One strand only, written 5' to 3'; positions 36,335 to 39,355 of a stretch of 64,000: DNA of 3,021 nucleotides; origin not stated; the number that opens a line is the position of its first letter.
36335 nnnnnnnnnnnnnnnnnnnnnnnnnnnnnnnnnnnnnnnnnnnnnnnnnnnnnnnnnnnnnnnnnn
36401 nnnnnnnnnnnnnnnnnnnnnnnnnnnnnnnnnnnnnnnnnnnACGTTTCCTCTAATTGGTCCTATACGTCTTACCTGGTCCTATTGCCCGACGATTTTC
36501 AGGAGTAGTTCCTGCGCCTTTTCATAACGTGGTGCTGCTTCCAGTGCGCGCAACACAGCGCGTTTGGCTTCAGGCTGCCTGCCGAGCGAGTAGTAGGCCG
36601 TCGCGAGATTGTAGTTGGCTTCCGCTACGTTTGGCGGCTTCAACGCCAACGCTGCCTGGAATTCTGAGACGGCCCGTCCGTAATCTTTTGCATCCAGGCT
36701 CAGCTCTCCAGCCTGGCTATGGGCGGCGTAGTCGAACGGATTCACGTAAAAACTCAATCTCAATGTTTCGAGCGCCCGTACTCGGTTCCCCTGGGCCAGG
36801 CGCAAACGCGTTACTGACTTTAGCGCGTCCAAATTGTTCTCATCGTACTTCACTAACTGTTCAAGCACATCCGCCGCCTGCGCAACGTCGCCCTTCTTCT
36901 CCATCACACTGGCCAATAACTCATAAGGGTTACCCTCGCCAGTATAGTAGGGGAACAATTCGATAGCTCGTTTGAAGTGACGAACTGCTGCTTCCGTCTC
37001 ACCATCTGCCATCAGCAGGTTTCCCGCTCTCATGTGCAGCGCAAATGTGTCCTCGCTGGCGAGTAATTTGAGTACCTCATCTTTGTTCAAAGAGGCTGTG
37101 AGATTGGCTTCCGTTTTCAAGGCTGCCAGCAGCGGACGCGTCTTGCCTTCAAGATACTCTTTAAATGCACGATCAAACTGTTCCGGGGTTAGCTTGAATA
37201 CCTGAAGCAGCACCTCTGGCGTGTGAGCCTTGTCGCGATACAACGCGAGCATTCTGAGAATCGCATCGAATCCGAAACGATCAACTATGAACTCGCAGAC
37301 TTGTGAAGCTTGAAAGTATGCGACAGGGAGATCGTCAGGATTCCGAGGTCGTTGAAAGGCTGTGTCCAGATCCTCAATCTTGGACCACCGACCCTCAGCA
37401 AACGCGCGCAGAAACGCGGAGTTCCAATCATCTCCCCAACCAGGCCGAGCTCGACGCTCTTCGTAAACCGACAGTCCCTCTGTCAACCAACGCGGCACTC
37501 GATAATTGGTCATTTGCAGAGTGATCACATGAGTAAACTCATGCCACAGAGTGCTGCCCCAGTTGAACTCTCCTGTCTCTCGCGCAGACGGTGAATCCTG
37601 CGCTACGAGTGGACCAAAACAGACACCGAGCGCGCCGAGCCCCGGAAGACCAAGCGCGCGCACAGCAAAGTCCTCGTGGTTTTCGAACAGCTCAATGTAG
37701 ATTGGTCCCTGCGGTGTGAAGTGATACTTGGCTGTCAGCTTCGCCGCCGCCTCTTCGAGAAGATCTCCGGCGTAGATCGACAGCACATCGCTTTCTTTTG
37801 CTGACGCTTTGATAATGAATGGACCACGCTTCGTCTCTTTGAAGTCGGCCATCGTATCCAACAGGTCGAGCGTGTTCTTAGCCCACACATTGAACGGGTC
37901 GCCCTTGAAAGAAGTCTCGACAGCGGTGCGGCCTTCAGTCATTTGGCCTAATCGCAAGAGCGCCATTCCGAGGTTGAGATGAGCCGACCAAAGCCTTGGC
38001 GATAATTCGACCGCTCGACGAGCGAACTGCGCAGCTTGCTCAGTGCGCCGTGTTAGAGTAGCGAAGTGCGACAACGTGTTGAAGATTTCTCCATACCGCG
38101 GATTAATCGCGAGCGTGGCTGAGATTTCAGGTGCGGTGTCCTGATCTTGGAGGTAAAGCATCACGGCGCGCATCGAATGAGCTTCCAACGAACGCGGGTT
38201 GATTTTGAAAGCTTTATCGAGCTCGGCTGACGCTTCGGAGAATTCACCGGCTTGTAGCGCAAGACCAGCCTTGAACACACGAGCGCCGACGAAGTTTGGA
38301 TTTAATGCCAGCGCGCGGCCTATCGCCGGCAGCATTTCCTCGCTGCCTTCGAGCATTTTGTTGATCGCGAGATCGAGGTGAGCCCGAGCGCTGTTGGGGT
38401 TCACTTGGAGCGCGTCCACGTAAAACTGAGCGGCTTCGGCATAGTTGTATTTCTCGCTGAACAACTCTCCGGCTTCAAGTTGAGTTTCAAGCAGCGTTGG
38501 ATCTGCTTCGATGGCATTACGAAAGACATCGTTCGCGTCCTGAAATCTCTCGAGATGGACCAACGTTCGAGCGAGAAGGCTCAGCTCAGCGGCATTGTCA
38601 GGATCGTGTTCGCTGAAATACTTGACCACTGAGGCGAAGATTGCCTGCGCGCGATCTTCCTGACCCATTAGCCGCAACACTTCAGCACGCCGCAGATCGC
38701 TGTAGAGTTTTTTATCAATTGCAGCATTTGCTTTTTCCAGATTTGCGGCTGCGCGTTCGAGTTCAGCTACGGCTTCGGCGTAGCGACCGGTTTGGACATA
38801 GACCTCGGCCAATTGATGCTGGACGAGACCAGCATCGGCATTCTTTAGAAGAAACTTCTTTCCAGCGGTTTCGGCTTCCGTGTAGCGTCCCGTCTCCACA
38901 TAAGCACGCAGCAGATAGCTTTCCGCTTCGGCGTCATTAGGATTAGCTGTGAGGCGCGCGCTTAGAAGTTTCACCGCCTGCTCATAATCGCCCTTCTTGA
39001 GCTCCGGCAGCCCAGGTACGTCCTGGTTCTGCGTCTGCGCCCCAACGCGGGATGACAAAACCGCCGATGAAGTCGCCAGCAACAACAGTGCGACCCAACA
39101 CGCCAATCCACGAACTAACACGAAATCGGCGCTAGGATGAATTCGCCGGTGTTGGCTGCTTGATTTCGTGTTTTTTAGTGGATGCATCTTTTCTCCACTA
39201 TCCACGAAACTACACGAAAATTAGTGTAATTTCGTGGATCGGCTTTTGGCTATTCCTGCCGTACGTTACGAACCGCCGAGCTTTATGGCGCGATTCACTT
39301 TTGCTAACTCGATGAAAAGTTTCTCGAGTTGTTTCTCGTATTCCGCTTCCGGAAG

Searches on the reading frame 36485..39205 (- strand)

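Call 41: search_protein_families(library=pfam, proteins=[window:36485-39205:-], max_evalue=0.00001)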
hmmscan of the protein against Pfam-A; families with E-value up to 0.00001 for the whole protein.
window:36485-39205:- (907 aa): 17 families
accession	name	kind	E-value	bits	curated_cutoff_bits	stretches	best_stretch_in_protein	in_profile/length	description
PF14559.12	TPR_19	-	9.1e-43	144.9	25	2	69-113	2-46/68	Tetratricopeptide repeat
PF07719.23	TPR_2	-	1.6e-32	109.3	27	0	723-752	3-32/34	Tetratricopeptide repeat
PF13181.12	TPR_8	-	4.5e-29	98.5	25.7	0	861-893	1-33/34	Tetratricopeptide repeat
PF13428.12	TPR_14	-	1.4e-28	96.9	23.5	0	129-158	4-33/44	Tetratricopeptide repeat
PF13432.12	TPR_16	-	1.8e-27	95.8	32.7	0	835-893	6-63/65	Tetratricopeptide repeat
PF13414.12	TPR_11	-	5.2e-23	80.9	26.8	0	840-875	8-42/42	TPR repeat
PF13424.12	TPR_12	-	1e-21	77.4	30.1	0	720-786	2-73/77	Tetratricopeptide repeat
PF13431.12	TPR_17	-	1.5e-17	62.7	24.4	0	395-423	2-30/34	Tetratricopeptide repeat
PF00515.34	TPR_1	-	4e-17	61.7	27.8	0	724-753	4-33/34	Tetratricopeptide repeat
PF23914.1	TPR_CcmH_CycH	-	2.1e-13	50.8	42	0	727-813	56-142/158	Cytochrome c-type biogenesis protein H TPR domain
PF13174.12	TPR_6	-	4.3e-13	49.4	26.3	0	170-198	3-31/33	Tetratricopeptide repeat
PF12895.13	ANAPC3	-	4.8e-12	46.4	27.2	0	71-151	2-81/82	Anaphase-promoting complex, cyclosome, subunit 3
PF13485.12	Peptidase_MA_2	-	1.4e-11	45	32.4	1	487-685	6-199/201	Peptidase MA superfamily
PF13371.12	TPR_9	-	1e-10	41.9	35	0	288-348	11-71/73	Tetratricopeptide repeat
PF13176.12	TPR_7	-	2e-08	34.1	27.9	0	130-153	3-26/36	Tetratricopeptide repeat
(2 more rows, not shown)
